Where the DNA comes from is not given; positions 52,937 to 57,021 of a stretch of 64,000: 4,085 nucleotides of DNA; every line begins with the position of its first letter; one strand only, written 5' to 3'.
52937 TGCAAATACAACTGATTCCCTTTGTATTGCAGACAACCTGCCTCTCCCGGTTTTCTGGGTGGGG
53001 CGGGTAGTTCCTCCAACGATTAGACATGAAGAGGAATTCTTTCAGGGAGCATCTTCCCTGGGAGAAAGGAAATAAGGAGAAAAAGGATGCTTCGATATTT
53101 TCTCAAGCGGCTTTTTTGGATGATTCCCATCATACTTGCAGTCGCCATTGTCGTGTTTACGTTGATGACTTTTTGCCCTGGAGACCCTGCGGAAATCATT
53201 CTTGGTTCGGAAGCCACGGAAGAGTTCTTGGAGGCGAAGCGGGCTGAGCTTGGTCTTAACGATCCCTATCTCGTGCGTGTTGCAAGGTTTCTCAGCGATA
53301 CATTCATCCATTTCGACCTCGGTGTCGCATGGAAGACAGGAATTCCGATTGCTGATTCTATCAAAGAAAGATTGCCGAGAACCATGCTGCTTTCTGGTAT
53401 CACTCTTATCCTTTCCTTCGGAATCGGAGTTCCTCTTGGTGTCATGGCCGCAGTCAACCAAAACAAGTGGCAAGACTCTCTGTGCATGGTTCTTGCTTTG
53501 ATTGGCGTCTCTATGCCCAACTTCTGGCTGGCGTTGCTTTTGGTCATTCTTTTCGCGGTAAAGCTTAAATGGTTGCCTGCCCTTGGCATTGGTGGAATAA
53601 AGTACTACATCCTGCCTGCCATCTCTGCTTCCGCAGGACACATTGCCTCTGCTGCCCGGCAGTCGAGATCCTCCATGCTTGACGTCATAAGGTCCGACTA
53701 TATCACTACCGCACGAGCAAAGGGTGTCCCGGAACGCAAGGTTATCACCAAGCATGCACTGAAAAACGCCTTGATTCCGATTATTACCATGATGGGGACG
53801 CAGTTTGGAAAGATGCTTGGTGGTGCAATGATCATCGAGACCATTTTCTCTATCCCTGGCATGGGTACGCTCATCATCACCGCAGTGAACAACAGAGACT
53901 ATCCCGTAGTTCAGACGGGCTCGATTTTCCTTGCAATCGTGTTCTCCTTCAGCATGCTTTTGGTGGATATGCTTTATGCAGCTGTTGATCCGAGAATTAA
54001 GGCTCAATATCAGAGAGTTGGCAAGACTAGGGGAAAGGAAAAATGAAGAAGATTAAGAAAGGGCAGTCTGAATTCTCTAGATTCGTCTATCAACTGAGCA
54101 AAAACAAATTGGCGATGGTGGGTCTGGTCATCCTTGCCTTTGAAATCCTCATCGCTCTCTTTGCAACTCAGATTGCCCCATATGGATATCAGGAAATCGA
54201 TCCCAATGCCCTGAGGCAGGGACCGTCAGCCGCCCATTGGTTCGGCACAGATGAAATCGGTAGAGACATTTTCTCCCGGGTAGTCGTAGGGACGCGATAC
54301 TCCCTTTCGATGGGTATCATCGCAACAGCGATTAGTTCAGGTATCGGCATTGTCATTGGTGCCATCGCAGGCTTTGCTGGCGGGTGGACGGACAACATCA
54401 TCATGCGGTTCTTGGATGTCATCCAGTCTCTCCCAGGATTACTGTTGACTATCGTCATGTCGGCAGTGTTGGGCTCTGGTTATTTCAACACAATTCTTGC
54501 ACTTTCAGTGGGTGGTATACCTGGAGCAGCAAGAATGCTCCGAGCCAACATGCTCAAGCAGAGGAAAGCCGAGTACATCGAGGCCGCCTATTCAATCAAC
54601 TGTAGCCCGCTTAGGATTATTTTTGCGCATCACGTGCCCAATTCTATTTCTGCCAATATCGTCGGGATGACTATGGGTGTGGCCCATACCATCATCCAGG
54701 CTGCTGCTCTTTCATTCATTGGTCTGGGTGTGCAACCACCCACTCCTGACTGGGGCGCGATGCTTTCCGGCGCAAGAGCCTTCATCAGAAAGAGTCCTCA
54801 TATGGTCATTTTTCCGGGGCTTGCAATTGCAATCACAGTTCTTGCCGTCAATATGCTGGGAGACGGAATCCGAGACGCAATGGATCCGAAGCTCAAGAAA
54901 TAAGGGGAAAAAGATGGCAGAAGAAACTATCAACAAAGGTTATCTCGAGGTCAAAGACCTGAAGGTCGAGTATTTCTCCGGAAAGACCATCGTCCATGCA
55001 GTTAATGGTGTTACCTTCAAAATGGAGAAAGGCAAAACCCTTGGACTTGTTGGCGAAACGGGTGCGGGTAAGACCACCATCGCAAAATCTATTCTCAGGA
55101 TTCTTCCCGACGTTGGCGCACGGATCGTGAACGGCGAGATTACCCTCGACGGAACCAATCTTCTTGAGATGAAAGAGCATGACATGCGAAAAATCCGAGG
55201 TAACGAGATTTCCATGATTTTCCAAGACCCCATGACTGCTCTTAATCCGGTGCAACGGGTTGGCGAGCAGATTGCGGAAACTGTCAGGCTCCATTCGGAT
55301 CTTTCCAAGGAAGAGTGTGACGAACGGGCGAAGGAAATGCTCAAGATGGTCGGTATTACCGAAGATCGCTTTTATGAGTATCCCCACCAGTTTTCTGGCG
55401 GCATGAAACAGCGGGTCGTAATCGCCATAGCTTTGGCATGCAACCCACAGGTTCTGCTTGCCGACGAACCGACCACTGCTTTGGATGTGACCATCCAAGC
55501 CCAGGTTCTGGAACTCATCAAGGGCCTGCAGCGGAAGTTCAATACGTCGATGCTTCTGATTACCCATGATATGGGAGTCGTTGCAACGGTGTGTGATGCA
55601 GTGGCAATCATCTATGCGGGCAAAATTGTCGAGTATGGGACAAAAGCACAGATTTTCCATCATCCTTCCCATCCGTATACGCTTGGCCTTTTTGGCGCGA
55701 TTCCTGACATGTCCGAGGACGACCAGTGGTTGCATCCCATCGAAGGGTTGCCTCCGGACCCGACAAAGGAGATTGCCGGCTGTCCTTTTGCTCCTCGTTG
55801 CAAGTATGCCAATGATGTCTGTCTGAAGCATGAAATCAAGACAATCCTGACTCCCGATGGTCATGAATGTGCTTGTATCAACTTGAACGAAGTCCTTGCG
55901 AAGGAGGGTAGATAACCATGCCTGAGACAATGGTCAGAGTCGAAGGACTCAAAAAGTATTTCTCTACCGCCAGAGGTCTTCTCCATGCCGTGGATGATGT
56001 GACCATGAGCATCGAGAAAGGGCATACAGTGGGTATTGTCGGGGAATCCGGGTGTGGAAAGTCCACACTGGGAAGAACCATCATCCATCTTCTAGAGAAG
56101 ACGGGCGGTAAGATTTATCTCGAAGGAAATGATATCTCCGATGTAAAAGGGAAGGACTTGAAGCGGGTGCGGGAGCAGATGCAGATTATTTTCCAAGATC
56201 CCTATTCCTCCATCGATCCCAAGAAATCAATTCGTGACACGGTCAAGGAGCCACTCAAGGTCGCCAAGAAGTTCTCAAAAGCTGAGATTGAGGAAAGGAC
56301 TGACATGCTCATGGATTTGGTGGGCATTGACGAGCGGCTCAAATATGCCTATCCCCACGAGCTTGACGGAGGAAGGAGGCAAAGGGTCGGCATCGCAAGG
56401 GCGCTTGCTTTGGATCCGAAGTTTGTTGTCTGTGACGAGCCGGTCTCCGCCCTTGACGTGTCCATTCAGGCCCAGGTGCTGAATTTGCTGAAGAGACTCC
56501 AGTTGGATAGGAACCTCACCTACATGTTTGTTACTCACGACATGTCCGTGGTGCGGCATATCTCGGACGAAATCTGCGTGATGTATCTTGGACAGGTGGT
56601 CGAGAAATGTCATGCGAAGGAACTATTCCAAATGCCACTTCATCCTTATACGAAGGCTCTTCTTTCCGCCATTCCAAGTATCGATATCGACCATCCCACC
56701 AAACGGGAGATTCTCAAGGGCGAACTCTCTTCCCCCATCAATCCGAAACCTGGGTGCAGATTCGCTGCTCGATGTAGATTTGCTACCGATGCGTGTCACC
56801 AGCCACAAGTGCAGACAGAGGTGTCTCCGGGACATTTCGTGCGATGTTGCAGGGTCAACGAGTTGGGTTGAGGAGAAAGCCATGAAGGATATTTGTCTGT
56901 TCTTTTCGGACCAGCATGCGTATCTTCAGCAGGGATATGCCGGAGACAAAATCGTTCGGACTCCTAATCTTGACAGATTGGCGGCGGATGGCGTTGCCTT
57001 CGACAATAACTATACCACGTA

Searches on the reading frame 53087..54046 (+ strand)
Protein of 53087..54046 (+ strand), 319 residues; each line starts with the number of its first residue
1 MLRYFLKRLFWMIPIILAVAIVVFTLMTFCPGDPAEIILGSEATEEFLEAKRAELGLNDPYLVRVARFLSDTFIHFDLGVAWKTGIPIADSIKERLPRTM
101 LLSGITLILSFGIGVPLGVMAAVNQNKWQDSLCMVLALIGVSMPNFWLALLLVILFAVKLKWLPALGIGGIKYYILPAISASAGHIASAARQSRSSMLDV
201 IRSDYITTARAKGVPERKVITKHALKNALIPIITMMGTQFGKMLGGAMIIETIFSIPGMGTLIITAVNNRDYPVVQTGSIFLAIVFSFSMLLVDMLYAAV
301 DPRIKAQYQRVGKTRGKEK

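Call 79: search_protein_families(library=pfam, proteins=[window:53087-54046:+], max_evalue=0.00001)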
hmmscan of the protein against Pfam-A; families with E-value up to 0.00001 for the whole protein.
window:53087-54046:+ (319 aa): 2 families
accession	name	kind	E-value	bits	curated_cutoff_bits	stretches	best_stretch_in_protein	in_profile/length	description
PF00528.27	BPD_transp_1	-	1e-45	156.2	26.4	1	114-305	1-183/184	Binding-protein-dependent transport system inner membrane component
PF19300.4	BPD_transp_1_N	-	7.1e-12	46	23.8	1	1-101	1-112/114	Binding-prot-dependent transport system membrane comp, N-term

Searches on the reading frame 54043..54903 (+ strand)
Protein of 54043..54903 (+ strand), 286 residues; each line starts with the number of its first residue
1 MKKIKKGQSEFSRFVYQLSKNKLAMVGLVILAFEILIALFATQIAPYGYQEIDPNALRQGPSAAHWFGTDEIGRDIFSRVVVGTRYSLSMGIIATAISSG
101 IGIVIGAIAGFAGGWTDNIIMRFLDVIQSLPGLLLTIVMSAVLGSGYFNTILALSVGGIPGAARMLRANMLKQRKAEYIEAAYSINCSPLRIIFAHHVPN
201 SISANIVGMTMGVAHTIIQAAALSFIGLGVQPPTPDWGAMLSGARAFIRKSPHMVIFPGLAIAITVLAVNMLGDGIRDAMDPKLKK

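Call 79: search_protein_families(library=pfam, proteins=[window:54043-54903:+], max_evalue=0.00001)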
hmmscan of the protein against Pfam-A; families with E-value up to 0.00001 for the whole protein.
window:54043-54903:+ (286 aa): 2 families
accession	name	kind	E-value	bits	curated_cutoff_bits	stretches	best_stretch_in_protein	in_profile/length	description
PF00528.27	BPD_transp_1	-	1.2e-34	120.1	26.4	1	102-286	1-184/184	Binding-protein-dependent transport system inner membrane component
PF12911.12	OppC_N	-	4.5e-14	52.5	23.9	1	11-61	3-53/53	N-terminal TM domain of oligopeptide transport permease C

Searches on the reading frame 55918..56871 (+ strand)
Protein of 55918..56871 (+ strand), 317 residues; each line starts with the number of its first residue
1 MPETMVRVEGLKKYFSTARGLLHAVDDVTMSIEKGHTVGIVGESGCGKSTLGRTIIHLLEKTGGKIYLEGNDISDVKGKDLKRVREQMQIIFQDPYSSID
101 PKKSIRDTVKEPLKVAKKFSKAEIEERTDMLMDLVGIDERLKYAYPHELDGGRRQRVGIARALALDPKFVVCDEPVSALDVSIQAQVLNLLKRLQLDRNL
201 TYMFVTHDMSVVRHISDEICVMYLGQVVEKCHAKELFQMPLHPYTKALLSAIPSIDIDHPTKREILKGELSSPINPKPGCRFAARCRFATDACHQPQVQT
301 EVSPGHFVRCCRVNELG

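Call 79: search_protein_families(library=pfam, proteins=[window:55918-56871:+], max_evalue=0.00001)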
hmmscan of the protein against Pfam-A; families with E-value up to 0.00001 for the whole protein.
window:55918-56871:+ (317 aa): 2 families
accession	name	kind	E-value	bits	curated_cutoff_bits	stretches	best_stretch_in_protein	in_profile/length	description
PF00005.33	ABC_tran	-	5e-30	105.3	25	1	26-176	2-136/137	ABC transporter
PF08352.17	oligo_HPY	-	1.1e-18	67.9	27.1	1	228-293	1-65/65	Oligopeptide/dipeptide transporter, C-terminal region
